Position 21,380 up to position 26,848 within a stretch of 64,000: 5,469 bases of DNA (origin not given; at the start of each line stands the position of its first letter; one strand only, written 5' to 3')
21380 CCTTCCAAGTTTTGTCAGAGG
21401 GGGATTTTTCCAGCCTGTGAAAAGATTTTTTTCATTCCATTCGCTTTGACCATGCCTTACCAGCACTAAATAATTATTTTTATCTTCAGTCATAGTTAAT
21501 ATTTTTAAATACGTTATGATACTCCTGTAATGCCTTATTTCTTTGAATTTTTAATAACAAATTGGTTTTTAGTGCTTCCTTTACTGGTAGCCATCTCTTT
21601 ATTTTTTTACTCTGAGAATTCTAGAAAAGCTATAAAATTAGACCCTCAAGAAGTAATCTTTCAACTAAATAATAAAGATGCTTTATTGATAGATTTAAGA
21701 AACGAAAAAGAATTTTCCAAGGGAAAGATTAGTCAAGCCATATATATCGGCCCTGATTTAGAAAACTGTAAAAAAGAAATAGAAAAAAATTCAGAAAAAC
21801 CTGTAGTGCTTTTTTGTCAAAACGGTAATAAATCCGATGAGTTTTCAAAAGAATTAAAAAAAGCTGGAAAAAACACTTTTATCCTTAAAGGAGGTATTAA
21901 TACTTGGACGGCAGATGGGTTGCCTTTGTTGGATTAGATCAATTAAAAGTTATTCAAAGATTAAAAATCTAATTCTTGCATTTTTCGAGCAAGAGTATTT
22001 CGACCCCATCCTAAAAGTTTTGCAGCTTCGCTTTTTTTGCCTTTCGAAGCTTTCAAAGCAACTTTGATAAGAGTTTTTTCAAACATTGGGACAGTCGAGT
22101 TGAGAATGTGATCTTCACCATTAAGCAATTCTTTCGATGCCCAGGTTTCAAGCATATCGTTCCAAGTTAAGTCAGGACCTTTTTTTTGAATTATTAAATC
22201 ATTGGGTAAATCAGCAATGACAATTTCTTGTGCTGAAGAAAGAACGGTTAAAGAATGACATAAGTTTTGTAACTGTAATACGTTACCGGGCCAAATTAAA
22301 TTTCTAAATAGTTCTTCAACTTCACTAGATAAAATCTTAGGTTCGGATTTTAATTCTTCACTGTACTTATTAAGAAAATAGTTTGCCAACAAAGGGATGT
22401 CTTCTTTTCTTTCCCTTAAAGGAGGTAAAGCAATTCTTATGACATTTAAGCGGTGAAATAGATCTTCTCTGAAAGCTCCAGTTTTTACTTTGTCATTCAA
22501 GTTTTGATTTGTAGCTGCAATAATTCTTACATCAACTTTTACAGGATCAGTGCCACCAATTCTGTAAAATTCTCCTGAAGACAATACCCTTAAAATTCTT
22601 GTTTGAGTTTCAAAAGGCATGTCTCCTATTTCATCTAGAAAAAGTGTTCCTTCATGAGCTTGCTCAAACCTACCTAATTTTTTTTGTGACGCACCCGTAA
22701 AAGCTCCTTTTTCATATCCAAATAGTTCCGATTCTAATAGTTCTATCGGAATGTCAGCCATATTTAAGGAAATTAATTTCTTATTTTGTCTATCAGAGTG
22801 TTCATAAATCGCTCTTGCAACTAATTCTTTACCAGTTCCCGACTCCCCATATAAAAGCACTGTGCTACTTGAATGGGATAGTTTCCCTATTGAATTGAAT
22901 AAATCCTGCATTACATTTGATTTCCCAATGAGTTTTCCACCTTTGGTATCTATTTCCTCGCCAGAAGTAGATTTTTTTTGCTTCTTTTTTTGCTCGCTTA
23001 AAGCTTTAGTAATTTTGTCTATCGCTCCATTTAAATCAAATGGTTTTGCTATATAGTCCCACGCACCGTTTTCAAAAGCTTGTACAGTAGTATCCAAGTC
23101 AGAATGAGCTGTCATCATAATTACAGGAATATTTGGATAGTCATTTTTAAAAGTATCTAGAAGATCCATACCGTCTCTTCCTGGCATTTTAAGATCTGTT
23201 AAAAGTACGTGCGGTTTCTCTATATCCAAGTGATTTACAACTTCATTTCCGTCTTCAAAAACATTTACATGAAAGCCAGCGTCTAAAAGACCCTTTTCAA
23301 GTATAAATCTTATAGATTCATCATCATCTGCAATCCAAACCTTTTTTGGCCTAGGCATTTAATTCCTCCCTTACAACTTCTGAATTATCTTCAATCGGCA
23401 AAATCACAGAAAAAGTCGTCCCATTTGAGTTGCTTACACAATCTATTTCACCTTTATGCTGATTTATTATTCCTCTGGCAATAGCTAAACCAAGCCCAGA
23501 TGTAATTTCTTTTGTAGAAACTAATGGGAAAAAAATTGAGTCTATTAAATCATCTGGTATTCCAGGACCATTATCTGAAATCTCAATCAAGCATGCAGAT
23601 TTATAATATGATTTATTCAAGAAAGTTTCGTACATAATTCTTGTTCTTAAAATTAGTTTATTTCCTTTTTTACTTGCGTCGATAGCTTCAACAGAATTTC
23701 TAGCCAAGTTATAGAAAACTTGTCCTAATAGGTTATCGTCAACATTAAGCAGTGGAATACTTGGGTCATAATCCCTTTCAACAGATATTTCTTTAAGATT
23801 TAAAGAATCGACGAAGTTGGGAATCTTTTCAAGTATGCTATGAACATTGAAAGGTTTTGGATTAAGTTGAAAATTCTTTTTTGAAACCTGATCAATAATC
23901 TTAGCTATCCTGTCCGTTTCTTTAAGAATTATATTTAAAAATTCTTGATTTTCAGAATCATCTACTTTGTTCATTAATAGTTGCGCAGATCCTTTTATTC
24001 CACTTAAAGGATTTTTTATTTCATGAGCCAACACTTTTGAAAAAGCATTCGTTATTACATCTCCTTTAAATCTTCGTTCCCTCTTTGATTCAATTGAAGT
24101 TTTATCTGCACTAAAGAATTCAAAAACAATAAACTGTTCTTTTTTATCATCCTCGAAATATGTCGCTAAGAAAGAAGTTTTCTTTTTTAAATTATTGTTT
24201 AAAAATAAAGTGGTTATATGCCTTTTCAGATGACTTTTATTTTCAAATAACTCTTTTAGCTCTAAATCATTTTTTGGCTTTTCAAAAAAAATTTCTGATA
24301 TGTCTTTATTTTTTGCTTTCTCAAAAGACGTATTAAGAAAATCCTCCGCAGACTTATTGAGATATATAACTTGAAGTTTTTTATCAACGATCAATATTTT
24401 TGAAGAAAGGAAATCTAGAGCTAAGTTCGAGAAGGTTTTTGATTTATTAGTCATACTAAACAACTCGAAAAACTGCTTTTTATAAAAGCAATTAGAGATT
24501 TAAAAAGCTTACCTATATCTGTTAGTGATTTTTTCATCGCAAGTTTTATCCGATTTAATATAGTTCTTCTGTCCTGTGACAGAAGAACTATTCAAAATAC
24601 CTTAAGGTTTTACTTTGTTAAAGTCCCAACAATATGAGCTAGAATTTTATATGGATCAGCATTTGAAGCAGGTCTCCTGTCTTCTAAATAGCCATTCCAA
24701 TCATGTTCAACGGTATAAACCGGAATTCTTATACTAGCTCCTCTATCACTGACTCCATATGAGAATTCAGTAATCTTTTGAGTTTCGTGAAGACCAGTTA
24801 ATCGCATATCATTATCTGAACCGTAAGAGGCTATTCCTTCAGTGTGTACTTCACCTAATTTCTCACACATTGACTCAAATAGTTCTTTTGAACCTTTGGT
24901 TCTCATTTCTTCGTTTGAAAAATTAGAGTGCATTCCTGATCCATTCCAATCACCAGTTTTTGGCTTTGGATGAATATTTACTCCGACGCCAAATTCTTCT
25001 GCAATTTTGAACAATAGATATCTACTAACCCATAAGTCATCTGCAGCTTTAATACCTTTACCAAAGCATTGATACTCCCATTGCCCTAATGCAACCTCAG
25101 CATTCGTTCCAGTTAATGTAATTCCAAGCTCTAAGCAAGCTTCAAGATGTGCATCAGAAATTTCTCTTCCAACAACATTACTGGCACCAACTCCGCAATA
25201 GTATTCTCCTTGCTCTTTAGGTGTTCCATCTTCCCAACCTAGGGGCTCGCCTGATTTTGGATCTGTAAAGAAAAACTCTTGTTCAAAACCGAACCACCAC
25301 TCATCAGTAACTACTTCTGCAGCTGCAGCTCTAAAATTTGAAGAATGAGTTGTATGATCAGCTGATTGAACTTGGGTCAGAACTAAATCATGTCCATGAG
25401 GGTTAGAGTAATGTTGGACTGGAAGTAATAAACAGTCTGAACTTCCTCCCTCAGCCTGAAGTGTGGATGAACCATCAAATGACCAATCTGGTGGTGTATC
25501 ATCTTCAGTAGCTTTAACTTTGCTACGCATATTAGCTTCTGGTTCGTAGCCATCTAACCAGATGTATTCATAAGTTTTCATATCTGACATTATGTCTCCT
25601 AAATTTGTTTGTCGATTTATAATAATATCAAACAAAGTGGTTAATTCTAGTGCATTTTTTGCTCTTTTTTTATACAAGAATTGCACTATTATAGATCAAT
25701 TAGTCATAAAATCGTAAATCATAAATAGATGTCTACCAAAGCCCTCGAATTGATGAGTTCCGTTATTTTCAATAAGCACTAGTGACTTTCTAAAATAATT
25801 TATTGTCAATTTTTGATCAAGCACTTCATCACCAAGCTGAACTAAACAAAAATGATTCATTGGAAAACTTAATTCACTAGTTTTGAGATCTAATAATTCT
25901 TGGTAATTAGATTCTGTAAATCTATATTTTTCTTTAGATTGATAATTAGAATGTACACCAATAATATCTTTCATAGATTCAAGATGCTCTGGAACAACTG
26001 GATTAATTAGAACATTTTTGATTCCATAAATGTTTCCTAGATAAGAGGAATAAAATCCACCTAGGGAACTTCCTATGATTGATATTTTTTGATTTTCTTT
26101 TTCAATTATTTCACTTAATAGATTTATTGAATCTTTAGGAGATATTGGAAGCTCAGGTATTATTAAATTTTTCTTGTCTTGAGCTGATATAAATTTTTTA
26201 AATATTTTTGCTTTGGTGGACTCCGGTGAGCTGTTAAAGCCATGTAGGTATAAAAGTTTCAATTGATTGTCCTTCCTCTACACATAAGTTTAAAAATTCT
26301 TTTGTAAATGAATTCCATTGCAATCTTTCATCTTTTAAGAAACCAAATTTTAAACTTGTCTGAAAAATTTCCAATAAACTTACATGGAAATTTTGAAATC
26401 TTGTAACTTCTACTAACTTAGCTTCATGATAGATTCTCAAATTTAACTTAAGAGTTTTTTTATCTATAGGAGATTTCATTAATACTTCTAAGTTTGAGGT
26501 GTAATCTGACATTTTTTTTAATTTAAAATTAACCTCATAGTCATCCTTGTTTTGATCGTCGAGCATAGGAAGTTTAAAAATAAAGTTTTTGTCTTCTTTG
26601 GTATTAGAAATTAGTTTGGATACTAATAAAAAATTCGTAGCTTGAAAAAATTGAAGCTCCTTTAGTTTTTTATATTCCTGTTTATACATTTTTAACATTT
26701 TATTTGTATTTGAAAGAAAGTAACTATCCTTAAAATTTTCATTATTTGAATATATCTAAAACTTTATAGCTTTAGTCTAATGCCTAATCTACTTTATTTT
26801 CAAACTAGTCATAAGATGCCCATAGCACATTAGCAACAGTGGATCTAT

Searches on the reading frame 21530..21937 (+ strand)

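Call 55: search_protein_families(library=pfam, proteins=[window:21530-21937:+], max_evalue=0.000001)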
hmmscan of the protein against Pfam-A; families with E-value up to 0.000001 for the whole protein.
window:21530-21937:+ (135 aa): 1 family
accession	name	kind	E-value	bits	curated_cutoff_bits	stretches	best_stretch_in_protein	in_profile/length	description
PF00581.25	Rhodanese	-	2.4e-18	66.9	22.2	1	39-128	2-101/102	Rhodanese-like domain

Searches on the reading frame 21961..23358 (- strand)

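Call 55: search_protein_families(library=pfam, proteins=[window:21961-23358:-], max_evalue=0.000001)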
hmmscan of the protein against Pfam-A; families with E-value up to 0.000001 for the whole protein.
window:21961-23358:- (465 aa): 6 families
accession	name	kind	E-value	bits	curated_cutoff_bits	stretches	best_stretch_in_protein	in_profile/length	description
PF00158.32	Sigma54_activat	-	5e-69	231.7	20.2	1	143-309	1-167/168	Sigma-54 interaction domain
PF00072.30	Response_reg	-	4.1e-28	98.2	30.2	1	7-113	1-107/111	Response regulator receiver domain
PF25601.1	AAA_lid_14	-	1.2e-22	80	27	1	315-392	1-78/87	AAA+ ATPase lid domain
PF14532.12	Sigma54_activ_2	-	2.4e-21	76.9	25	1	144-314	1-138/138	Sigma-54 interaction domain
PF02954.25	HTH_8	-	8e-14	51.5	22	1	423-462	2-41/42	Bacterial regulatory protein, Fis family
PF07728.20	AAA_5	-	9.8e-07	29.3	22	0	167-287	2-125/139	AAA domain (dynein-related subfamily)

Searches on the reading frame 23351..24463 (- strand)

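Call 56: search_protein_families(library=pfam, proteins=[window:23351-24463:-], max_evalue=0.000001)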
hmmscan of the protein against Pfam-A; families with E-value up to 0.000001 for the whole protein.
window:23351-24463:- (370 aa): 2 families
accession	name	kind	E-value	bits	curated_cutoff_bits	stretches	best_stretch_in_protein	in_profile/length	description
PF02518.31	HATPase_c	-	2.1e-16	60.8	26.4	1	242-358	2-110/111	Histidine kinase-, DNA gyrase B-, and HSP90-like ATPase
PF00512.31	HisKA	-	1.1e-14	54.7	26.9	1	140-193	4-57/66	His Kinase A (phospho-acceptor) domain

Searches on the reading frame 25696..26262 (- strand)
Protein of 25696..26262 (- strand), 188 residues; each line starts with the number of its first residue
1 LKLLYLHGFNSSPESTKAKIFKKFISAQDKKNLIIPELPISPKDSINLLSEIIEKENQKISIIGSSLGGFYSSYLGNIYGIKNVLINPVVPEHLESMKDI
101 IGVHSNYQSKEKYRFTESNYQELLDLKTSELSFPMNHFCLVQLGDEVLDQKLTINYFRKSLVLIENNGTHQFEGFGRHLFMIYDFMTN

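Call 56: search_protein_families(library=pfam, proteins=[window:25696-26262:-], max_evalue=0.000001)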
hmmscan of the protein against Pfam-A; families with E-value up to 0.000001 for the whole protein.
window:25696-26262:- (188 aa): 1 family
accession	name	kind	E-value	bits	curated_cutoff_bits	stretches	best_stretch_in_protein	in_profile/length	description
PF05728.18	UPF0227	-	8.6e-43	146.8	21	1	2-186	1-186/187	Uncharacterised protein family (UPF0227)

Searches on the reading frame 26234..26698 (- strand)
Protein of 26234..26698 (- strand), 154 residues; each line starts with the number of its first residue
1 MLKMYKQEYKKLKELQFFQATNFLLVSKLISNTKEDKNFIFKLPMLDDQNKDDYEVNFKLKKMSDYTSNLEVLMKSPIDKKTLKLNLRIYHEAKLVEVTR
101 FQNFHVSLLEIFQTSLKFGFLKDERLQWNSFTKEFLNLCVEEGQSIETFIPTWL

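Call 56: search_protein_families(library=pfam, proteins=[window:26234-26698:-], max_evalue=0.000001)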
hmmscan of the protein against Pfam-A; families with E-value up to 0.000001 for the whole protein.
window:26234-26698:- (154 aa): 1 family
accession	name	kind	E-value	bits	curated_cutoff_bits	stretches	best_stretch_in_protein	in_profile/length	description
PF06853.17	DUF1249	-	1.9e-12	47.6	25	1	53-144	23-115/116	Protein of unknown function (DUF1249)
